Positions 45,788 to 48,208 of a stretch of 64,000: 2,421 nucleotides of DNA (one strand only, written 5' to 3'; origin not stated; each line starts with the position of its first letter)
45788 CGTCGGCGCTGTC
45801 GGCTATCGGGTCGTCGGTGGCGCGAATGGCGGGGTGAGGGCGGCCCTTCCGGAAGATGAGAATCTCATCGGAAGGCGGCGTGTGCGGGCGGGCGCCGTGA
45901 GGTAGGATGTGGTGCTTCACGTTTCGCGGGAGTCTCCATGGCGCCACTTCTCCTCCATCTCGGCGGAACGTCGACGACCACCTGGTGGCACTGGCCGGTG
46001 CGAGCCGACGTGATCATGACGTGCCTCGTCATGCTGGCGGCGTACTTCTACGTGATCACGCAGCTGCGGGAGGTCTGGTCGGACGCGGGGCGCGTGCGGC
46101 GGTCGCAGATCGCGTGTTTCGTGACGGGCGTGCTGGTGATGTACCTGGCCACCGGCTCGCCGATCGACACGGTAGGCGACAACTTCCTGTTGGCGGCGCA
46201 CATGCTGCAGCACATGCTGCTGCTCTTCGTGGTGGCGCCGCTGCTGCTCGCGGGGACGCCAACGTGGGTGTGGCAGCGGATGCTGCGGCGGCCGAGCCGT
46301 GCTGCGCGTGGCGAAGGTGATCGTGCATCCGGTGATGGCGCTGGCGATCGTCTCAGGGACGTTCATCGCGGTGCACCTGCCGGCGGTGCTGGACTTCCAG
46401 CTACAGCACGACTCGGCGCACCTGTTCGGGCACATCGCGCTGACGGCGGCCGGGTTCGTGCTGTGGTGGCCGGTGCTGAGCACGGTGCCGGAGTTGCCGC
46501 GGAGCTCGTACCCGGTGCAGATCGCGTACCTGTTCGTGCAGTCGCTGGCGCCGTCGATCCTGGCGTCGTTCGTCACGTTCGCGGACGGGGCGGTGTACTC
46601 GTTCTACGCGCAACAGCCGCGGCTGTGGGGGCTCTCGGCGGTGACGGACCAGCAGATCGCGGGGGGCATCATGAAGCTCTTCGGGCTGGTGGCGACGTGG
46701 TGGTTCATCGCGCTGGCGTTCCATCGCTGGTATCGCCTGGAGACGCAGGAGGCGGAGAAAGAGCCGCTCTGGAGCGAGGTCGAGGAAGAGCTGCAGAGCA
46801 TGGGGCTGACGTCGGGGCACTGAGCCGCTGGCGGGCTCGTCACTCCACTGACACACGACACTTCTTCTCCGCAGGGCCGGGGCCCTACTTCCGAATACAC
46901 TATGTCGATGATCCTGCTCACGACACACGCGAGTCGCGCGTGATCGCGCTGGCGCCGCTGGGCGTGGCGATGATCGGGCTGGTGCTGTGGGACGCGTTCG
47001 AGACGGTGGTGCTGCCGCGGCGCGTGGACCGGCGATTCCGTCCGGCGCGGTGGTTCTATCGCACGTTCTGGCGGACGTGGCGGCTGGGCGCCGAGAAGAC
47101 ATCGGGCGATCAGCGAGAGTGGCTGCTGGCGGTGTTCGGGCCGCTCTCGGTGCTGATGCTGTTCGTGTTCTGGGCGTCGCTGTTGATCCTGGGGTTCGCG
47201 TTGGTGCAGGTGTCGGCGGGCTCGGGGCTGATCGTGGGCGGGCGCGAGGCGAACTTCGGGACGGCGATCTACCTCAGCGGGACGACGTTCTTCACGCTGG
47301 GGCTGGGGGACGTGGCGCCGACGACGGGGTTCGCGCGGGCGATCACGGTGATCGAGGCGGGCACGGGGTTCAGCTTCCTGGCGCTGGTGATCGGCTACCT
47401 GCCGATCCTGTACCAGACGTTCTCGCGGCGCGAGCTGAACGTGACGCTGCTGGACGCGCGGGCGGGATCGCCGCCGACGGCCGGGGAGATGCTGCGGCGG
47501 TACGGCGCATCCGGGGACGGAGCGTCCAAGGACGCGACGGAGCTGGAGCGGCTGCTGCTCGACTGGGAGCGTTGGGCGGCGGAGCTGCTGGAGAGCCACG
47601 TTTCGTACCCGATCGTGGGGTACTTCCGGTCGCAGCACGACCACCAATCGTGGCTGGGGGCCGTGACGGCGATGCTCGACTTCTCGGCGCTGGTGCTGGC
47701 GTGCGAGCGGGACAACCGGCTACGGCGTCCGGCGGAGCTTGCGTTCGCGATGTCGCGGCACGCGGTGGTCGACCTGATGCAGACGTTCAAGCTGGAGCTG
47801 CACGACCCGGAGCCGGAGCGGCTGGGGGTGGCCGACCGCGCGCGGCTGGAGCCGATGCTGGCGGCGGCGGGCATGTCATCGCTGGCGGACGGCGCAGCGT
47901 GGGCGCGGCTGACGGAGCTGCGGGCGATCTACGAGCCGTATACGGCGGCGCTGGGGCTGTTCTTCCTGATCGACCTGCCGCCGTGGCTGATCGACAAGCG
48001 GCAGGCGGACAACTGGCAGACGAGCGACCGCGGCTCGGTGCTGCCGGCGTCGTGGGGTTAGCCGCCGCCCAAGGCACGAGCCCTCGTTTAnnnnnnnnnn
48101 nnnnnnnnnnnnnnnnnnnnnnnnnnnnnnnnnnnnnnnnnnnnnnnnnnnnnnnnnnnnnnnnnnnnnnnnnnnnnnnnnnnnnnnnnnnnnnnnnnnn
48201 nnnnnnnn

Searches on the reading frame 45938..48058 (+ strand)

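Call 13: search_protein_families(library=pfam, max_evalue=0.01, proteins=[window:45938-48058:+])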
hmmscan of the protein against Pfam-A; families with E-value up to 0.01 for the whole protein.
window:45938-48058:+ (707 aa): 2 families
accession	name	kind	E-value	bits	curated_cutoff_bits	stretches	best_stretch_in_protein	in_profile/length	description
PF09678.15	Caa3_CtaG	-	1.7e-18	67.3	27.7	1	34-121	1-84/237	Cytochrome c oxidase caa3 assembly factor (Caa3_CtaG)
PF07885.22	Ion_trans_2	-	7.1e-09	35.9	22.5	1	424-488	7-73/79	Ion channel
